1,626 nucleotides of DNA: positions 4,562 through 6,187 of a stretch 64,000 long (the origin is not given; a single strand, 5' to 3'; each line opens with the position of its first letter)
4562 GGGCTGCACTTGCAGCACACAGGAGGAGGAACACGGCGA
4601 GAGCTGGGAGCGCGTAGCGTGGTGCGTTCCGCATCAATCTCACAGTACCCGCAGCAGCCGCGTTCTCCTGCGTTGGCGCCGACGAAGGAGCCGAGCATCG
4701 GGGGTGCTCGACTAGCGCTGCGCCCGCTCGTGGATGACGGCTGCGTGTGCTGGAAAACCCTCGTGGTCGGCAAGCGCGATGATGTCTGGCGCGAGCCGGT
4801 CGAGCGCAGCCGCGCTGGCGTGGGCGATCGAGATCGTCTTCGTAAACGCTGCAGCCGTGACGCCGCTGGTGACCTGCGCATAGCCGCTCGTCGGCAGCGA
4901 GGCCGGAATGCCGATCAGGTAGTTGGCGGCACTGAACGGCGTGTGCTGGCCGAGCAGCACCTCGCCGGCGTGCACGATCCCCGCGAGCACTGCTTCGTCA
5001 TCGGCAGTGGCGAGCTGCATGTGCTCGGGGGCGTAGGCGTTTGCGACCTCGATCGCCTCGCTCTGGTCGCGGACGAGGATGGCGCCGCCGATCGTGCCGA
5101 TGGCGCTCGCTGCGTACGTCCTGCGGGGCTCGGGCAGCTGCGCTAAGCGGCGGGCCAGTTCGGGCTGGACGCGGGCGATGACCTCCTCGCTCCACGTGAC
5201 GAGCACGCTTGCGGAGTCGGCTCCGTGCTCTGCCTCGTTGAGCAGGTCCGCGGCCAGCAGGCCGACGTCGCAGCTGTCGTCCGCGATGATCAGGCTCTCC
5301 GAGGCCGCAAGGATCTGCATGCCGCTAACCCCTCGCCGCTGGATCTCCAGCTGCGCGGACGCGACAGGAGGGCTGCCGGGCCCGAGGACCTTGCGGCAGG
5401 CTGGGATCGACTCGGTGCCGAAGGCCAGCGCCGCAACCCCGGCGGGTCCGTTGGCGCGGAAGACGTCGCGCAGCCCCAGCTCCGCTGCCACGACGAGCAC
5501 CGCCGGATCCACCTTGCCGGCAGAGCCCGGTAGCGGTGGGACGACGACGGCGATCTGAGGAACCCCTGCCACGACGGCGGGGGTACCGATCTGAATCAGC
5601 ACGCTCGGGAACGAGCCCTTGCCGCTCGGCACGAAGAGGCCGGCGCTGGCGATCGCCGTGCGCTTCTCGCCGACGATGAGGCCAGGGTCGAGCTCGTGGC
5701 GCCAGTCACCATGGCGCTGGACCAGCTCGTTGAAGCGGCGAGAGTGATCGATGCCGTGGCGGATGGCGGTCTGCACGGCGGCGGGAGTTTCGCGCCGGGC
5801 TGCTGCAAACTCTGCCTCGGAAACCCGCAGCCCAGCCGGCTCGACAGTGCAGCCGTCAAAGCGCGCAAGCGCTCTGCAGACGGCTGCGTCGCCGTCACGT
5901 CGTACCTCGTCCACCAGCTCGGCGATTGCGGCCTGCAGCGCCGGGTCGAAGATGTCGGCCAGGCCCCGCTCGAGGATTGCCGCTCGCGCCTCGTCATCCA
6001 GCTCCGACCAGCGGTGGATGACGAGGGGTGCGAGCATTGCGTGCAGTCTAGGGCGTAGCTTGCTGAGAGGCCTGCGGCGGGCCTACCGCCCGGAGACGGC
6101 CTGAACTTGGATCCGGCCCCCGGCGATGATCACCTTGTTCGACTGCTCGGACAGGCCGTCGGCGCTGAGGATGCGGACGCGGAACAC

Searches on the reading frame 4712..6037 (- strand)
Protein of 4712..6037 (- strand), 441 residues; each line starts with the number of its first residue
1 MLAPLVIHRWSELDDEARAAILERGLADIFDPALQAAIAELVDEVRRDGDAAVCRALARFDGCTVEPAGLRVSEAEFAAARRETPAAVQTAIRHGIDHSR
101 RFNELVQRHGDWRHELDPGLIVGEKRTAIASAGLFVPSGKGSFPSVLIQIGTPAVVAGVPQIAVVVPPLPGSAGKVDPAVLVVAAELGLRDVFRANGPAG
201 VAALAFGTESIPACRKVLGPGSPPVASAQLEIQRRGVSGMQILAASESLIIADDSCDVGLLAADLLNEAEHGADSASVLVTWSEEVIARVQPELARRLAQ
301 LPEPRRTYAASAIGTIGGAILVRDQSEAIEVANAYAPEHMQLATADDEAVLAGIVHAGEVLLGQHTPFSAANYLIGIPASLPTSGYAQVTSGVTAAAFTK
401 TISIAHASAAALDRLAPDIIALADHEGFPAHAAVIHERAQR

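Call 69: search_protein_families(library=pfam, proteins=[window:4712-6037:-], max_evalue=0.0001)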
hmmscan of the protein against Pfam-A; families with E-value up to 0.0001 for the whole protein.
window:4712-6037:- (441 aa): 1 family
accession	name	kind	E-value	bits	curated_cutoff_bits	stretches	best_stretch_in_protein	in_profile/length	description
PF00815.25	Histidinol_dh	-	3.2e-106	356.2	27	1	34-438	11-410/411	Histidinol dehydrogenase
